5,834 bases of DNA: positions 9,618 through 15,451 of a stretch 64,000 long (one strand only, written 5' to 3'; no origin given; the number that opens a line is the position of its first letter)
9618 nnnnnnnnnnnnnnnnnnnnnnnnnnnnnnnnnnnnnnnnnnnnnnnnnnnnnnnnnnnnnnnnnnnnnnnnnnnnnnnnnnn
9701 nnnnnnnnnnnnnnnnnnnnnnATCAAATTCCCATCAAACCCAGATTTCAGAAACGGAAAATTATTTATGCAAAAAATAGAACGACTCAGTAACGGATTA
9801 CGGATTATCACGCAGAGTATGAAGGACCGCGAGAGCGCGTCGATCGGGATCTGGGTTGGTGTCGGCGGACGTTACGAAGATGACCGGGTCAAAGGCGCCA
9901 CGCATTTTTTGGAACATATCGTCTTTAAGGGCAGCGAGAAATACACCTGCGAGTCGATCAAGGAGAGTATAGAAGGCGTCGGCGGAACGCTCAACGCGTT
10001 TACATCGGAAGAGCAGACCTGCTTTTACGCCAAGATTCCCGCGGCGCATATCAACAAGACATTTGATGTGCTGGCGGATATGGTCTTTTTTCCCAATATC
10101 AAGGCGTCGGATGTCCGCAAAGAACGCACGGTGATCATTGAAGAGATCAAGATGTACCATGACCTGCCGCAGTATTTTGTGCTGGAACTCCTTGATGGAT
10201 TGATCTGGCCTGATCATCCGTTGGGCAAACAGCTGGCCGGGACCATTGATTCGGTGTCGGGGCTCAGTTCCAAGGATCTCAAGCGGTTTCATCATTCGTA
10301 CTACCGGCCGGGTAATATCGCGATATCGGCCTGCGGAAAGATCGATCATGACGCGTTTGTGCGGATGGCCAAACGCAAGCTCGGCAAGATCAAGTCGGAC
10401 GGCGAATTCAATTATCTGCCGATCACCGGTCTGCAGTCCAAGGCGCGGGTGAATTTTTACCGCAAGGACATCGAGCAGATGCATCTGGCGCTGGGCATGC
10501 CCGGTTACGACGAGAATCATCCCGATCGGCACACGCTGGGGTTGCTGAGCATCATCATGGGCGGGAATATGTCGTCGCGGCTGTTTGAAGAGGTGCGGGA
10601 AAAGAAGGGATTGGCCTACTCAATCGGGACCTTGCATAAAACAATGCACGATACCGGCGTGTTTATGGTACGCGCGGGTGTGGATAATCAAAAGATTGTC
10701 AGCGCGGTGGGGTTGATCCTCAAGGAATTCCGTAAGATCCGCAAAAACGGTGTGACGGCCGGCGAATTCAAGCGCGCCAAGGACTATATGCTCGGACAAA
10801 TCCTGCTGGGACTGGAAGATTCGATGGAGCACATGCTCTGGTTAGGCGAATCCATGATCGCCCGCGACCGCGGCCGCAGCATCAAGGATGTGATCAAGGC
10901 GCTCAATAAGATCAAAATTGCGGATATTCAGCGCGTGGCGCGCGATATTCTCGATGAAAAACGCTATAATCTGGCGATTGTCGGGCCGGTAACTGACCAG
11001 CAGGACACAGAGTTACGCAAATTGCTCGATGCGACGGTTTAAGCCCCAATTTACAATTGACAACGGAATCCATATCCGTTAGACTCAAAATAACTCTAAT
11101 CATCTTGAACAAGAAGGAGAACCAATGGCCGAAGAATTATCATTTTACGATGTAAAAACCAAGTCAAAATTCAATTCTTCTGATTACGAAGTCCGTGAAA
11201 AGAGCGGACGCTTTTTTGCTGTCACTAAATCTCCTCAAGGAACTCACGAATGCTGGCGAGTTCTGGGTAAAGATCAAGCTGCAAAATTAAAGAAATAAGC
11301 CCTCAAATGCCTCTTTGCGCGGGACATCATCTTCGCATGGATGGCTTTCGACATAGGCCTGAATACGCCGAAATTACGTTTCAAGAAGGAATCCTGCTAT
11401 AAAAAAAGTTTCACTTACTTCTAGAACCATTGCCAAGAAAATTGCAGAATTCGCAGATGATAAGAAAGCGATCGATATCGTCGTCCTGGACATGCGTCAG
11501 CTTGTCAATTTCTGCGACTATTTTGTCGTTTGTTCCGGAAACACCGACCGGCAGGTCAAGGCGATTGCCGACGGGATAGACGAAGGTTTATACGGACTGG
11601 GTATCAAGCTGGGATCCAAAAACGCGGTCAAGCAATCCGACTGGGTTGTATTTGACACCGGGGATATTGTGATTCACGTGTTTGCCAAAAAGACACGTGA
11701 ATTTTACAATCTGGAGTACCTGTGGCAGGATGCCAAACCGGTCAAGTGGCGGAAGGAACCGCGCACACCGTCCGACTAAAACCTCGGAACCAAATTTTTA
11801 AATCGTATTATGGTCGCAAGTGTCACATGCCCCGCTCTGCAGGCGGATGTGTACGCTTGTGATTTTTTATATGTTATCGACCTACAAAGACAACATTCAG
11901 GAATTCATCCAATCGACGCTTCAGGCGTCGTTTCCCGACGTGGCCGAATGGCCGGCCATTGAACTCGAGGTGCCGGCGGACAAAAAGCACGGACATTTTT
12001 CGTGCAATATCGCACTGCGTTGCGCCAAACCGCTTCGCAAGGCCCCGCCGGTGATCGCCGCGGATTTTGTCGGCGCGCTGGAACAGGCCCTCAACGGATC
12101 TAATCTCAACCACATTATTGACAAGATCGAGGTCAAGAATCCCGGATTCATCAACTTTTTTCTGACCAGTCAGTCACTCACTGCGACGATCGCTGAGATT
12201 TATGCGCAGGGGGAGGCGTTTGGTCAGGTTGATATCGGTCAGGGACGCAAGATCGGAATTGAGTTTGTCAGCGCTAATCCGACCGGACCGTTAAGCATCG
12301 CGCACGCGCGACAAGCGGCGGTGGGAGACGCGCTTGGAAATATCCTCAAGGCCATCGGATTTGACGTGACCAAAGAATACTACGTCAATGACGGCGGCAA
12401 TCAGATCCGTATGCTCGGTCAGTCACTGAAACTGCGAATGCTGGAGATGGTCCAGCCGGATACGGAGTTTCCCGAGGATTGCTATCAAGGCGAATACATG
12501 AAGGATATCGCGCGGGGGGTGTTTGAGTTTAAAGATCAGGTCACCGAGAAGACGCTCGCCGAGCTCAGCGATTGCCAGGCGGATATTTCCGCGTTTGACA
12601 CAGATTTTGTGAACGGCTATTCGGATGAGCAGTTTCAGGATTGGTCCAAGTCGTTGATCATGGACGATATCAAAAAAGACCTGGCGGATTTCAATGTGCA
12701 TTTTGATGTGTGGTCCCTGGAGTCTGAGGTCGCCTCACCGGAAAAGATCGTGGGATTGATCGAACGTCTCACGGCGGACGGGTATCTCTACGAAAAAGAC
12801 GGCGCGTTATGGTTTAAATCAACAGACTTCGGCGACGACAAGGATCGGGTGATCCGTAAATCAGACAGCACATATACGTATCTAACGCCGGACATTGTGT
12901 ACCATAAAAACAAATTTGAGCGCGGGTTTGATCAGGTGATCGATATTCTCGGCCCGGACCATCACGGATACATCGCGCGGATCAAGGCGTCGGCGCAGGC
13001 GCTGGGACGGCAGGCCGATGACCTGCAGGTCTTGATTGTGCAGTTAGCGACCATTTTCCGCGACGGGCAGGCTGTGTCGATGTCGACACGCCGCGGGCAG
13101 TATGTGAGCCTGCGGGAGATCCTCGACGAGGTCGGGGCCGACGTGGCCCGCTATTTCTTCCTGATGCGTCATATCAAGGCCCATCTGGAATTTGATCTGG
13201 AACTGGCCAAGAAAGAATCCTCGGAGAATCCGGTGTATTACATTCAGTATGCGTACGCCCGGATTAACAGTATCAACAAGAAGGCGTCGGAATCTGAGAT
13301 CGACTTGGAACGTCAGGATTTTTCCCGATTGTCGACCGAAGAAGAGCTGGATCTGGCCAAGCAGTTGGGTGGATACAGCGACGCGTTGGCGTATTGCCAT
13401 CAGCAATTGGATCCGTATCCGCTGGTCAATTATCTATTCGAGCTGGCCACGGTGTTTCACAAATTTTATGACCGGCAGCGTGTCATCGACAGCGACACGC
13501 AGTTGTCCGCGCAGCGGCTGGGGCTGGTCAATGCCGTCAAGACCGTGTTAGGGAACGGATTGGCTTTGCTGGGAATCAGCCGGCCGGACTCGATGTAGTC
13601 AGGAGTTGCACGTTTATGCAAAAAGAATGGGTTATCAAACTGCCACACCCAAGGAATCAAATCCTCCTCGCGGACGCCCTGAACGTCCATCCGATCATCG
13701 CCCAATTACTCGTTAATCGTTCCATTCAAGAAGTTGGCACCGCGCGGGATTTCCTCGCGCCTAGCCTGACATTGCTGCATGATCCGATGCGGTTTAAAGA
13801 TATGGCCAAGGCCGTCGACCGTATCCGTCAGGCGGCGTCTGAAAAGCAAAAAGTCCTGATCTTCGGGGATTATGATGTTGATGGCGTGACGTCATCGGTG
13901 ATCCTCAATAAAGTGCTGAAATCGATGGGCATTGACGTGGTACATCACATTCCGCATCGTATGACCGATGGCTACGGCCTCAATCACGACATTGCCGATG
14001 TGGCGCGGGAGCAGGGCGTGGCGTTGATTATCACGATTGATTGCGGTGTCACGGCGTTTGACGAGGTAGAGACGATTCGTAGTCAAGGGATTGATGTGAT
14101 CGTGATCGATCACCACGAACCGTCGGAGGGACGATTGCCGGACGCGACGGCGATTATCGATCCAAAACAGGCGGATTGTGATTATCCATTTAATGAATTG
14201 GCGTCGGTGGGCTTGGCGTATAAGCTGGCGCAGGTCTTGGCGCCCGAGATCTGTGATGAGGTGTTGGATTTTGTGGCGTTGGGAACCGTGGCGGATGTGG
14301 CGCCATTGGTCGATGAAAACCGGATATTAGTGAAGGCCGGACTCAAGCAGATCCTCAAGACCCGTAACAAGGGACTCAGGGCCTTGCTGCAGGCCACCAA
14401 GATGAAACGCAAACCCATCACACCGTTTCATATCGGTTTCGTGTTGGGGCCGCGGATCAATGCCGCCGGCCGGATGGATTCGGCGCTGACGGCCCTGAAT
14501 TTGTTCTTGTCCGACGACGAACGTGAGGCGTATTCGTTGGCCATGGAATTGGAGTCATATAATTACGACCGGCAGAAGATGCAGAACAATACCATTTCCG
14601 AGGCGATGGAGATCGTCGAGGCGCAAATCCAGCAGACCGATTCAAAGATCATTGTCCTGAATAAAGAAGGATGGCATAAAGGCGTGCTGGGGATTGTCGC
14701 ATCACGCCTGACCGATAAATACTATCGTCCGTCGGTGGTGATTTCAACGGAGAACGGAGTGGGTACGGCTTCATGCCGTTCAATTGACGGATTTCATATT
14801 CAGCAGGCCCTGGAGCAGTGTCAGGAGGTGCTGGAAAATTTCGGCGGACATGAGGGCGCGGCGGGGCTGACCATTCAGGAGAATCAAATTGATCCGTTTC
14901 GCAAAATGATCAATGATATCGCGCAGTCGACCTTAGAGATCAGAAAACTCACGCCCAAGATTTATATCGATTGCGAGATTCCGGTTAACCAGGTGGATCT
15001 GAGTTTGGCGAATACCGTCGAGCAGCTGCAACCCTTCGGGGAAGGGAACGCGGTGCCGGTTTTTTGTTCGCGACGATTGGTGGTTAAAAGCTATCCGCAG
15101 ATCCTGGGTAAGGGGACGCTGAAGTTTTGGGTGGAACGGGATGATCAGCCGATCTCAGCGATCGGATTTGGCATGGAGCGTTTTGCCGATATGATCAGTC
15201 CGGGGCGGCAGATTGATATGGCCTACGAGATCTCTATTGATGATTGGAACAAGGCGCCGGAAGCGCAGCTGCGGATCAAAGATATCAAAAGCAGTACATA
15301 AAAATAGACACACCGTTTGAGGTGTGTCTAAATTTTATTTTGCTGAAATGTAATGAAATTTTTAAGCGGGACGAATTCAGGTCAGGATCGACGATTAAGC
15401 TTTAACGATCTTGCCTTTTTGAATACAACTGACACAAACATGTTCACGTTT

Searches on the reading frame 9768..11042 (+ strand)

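Call 56: search_protein_families(library=pfam, proteins=[window:9768-11042:+], max_evalue=0.00001)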
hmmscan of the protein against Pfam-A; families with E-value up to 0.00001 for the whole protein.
window:9768-11042:+ (424 aa): 2 families
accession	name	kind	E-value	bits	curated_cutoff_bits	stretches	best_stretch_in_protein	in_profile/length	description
PF05193.26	Peptidase_M16_C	-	1.5e-43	149.2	23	1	166-339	2-179/181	Peptidase M16 inactive domain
PF00675.25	Peptidase_M16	-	2.4e-36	125.3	22.3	1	12-159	1-148/149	Insulinase (Peptidase family M16)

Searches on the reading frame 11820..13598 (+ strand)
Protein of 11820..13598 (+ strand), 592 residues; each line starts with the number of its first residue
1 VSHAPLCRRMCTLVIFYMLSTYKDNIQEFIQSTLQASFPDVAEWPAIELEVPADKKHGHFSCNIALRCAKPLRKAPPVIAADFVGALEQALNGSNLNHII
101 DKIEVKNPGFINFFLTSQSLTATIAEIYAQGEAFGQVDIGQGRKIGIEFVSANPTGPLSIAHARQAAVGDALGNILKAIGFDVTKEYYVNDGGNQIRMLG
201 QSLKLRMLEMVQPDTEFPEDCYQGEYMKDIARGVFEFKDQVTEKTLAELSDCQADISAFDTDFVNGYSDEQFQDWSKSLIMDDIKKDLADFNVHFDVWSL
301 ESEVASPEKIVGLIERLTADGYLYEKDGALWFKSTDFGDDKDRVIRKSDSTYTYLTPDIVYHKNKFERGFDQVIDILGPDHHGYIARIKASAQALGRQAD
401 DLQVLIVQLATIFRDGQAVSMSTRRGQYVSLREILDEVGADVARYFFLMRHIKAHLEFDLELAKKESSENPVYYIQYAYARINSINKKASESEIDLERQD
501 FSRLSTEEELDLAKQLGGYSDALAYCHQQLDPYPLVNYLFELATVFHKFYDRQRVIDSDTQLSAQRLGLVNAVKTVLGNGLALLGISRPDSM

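Call 56: search_protein_families(library=pfam, proteins=[window:11820-13598:+], max_evalue=0.00001)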
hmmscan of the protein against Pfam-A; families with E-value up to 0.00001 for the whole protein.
window:11820-13598:+ (592 aa): 4 families
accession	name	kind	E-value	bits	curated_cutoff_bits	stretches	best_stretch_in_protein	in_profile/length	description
PF05746.21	DALR_1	-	1.8e-32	112.3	22.3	1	475-592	1-117/117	DALR anticodon binding domain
PF00750.26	tRNA-synt_1d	-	1.3e-26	93.9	23.3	1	124-438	2-298/349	tRNA synthetases class I (R), catalytic domain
PF03485.21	Arg_tRNA_synt_N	-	2.1e-19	70.3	21.5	1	25-115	2-85/85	Arginyl tRNA synthetase N terminal domain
PF01406.26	tRNA-synt_1e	-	5e-06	26.5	27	0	159-337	24-136/301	tRNA synthetases class I (C) catalytic domain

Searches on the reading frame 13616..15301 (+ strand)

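Call 56: search_protein_families(library=pfam, proteins=[window:13616-15301:+], max_evalue=0.00001)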
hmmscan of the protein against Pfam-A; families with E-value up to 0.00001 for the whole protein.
window:13616-15301:+ (561 aa): 3 families
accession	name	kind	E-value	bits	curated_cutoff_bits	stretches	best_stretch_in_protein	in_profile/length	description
PF17768.7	RecJ_OB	-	4.5e-26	91.4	27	1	451-556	1-107/107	RecJ OB domain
PF01368.27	DHH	-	1.7e-25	90.2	28.1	1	79-224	1-125/125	DHH family, N-terminal domain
PF02272.25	DHHA1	-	3.4e-18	66.4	25.9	1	343-437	2-101/102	DHHA1 domain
